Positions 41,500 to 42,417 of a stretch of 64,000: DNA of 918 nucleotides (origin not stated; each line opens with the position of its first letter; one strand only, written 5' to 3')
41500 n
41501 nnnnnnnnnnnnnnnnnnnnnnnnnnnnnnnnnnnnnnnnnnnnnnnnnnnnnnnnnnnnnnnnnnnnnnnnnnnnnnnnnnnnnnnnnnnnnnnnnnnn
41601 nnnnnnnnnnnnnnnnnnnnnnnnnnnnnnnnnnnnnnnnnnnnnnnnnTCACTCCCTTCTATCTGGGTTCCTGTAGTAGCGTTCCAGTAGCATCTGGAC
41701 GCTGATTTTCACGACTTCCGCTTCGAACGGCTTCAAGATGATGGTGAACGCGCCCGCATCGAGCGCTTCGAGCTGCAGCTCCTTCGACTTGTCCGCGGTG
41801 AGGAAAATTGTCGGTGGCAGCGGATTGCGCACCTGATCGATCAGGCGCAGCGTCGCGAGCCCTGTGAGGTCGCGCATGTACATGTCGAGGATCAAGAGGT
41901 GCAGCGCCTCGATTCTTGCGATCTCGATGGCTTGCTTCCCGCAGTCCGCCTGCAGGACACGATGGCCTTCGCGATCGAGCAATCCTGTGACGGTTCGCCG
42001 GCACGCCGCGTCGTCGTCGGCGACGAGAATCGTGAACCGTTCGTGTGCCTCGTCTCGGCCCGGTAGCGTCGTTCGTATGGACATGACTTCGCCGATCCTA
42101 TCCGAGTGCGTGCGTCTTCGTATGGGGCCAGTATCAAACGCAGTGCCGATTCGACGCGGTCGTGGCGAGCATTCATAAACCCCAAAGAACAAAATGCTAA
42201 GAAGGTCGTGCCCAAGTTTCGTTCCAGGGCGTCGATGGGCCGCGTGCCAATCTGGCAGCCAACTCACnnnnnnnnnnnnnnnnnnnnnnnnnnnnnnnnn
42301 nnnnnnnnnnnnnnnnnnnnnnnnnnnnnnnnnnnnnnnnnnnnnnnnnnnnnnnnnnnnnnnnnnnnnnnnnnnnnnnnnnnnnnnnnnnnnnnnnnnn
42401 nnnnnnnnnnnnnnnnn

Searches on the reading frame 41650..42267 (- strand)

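Call 50: search_protein_families(library=pfam, proteins=[window:41650-42267:-], max_evalue=0.01)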
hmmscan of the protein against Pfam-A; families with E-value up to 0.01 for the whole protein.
window:41650-42267:- (205 aa): 1 family
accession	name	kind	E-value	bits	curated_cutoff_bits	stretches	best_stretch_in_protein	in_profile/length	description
PF00072.30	Response_reg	-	3.8e-22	79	30.2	1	80-186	1-106/111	Response regulator receiver domain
